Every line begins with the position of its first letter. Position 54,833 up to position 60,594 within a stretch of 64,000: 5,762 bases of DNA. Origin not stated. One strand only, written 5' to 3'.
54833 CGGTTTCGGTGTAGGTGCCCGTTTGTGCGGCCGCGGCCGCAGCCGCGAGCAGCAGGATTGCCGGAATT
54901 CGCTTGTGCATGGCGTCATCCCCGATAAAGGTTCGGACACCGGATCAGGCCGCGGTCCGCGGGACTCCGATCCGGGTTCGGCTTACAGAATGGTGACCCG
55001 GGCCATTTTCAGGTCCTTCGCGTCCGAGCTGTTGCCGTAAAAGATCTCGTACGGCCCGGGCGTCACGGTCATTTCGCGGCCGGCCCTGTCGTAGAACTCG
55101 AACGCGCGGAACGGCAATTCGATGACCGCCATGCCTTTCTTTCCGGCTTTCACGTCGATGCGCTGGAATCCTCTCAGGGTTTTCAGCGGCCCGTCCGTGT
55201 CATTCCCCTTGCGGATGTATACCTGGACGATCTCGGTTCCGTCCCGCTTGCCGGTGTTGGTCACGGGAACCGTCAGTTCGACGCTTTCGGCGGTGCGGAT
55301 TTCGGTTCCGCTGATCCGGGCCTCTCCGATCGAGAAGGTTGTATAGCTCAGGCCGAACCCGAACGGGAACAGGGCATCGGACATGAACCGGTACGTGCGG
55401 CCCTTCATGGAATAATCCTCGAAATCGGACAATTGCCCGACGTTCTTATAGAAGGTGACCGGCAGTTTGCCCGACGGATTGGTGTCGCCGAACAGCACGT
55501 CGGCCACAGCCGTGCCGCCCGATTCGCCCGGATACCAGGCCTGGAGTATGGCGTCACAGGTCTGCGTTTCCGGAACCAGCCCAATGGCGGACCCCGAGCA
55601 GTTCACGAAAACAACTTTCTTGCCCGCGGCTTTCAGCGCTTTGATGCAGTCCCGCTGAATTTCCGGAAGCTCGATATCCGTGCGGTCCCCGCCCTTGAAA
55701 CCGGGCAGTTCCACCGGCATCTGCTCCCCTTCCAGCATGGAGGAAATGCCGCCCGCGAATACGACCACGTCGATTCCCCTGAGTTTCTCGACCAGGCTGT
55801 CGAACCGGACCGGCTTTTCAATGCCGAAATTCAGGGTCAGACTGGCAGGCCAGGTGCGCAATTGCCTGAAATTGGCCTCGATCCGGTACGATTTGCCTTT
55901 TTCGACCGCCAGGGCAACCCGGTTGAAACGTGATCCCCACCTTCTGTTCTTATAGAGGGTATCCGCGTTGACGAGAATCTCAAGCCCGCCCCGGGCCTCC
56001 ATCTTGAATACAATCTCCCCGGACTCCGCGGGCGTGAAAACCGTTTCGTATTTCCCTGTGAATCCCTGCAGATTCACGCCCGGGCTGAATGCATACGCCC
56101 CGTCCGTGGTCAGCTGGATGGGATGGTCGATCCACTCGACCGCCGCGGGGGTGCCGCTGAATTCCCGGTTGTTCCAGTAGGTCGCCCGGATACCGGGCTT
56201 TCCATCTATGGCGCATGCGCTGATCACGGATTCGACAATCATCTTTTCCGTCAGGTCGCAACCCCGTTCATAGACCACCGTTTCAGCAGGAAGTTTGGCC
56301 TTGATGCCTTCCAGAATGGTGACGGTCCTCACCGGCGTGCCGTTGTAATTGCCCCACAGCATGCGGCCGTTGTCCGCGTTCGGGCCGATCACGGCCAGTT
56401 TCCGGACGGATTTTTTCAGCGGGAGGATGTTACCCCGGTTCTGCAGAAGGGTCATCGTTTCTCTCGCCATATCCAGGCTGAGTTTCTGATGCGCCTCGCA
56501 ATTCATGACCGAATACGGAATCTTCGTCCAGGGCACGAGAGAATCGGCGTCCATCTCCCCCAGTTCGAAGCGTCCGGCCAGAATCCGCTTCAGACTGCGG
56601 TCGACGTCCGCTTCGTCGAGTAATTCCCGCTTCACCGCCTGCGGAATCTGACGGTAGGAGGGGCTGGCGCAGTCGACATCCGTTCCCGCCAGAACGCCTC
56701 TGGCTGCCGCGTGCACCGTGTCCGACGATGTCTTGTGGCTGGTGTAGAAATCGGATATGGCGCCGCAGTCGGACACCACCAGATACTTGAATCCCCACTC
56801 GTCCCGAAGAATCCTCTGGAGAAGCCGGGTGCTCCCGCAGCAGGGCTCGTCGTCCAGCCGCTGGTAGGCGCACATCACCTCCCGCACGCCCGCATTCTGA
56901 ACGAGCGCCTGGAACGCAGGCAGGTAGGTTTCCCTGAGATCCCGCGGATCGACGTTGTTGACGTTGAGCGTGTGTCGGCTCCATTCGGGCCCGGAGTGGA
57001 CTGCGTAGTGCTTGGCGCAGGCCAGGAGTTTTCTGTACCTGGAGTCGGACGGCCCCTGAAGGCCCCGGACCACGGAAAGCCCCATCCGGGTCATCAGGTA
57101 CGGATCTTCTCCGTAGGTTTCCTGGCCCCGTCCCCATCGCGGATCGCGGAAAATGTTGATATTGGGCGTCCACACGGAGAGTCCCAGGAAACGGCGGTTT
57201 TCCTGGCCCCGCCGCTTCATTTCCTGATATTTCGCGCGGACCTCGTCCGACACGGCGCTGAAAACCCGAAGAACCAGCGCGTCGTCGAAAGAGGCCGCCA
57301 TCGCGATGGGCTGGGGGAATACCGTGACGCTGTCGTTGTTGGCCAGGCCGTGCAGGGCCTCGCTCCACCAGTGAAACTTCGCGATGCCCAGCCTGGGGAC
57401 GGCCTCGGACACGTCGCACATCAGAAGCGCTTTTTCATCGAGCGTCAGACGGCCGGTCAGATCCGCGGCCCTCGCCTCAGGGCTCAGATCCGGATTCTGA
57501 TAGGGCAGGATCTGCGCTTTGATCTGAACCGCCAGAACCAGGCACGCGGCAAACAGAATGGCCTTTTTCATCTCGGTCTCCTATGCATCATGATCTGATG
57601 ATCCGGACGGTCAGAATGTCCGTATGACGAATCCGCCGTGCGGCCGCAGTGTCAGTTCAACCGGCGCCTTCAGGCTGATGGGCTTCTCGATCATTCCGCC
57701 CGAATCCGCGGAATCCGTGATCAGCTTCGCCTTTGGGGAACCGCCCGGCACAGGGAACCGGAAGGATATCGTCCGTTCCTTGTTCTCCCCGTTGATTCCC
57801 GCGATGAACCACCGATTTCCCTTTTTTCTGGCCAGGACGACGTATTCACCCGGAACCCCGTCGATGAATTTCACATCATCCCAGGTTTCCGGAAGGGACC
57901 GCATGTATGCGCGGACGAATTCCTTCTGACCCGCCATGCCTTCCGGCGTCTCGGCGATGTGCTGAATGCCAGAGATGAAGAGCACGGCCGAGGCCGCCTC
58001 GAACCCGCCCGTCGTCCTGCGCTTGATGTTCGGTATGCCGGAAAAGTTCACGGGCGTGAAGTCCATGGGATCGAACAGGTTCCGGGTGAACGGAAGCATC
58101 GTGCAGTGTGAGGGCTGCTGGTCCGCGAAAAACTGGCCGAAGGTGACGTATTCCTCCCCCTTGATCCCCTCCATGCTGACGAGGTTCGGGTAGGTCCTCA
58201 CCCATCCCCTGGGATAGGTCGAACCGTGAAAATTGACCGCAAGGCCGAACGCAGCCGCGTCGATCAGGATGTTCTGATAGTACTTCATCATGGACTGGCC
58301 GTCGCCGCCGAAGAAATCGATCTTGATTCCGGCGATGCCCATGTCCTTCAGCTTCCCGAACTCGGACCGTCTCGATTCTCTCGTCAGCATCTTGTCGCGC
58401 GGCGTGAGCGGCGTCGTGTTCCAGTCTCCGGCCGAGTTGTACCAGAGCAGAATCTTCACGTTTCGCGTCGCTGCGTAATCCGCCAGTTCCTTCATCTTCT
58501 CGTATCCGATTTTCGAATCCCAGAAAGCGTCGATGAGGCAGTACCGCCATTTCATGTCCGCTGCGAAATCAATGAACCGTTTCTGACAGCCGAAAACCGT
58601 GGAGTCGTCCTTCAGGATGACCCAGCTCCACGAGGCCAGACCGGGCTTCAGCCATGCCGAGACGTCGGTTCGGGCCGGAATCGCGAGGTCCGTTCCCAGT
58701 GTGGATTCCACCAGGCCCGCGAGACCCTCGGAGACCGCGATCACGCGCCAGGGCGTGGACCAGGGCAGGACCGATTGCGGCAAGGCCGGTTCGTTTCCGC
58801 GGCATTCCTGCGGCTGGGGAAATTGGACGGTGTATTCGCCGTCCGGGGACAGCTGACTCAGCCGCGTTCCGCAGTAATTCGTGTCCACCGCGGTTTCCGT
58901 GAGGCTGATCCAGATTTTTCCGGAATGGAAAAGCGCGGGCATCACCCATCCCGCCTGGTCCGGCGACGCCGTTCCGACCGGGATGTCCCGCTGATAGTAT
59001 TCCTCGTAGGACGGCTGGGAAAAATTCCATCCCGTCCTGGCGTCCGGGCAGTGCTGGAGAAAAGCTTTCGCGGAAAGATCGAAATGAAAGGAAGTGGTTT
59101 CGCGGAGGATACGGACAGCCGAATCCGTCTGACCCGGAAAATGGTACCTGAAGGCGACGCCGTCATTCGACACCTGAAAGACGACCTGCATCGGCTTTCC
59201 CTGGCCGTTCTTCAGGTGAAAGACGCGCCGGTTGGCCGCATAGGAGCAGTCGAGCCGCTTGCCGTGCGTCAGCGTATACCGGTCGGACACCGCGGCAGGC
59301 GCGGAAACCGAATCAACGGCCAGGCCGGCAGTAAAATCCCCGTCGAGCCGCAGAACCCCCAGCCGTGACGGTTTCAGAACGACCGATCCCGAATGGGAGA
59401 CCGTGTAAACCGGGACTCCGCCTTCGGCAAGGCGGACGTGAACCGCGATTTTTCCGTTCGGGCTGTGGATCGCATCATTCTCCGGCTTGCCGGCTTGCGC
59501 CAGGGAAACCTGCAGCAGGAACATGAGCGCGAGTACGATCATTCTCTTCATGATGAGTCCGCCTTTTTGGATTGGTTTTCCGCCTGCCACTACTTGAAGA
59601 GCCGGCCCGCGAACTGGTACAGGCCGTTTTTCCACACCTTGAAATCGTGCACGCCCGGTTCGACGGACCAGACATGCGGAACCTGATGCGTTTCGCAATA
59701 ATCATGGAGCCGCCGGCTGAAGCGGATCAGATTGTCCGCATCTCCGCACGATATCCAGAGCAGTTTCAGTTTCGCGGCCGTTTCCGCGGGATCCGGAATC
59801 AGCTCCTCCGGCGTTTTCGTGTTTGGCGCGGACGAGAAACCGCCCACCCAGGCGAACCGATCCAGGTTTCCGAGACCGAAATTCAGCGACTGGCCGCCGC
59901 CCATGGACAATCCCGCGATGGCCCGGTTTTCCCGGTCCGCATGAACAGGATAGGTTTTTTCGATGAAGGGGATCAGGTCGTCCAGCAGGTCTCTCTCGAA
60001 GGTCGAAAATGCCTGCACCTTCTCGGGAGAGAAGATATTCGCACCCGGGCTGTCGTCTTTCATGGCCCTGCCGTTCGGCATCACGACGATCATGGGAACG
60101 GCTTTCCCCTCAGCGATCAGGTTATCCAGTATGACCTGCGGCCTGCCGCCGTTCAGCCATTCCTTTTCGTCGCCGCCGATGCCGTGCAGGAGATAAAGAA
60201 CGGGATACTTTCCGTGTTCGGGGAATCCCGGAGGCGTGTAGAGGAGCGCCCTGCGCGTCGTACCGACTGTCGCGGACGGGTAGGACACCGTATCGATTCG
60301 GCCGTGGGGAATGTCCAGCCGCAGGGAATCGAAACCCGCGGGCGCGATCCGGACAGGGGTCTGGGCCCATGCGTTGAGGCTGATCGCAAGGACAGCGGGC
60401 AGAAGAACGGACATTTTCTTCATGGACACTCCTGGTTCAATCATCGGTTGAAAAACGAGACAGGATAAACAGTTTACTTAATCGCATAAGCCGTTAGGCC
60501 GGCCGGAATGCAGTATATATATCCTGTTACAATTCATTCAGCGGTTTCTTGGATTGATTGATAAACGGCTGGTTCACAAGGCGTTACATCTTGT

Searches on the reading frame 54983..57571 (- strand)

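Call 73: search_protein_families(library=pfam, proteins=[window:54983-57571:-], max_evalue=0.00001)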
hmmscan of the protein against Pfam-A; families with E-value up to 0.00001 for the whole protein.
window:54983-57571:- (862 aa): 4 families
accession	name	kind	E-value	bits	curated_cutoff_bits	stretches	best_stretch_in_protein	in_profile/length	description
PF01915.27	Glyco_hydro_3_C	-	8.5e-54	183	31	1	373-743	1-200/200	Glycosyl hydrolase family 3 C-terminal domain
PF00933.27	Glyco_hydro_3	-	6.1e-41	141.3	27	1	68-331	67-314/316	Glycosyl hydrolase family 3 N terminal domain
PF14310.12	Fn3-like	-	6.2e-17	61.9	25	1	780-849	1-71/71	Fibronectin type III-like domain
PF07691.17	PA14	-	2.5e-07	31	24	1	457-576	1-126/147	PA14 domain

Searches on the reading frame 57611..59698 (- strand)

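Call 73: search_protein_families(library=pfam, proteins=[window:57611-59698:-], max_evalue=0.00001)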
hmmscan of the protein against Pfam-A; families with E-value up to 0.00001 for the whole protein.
window:57611-59698:- (695 aa): 3 families
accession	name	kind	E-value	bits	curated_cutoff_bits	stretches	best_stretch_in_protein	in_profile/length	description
PF10566.15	Glyco_hydro_97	-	6e-58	196.8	32.5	1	348-601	3-273/275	Glycoside hydrolase 97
PF14508.12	GH97_N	-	1.2e-52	179.2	25.3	1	77-341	1-229/229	Glycosyl-hydrolase 97 N-terminal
PF14509.12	GH97_C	-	1.8e-16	60.6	25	1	605-693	1-95/97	Glycosyl-hydrolase 97 C-terminal, oligomerisation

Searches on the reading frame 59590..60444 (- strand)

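Call 73: search_protein_families(library=pfam, proteins=[window:59590-60444:-], max_evalue=0.00001)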
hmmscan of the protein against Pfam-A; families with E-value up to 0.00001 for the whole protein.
window:59590-60444:- (284 aa): 1 family
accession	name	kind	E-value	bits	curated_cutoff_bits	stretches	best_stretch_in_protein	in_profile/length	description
PF00756.26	Esterase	-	9.8e-24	84.9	22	1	57-207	1-150/251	Putative esterase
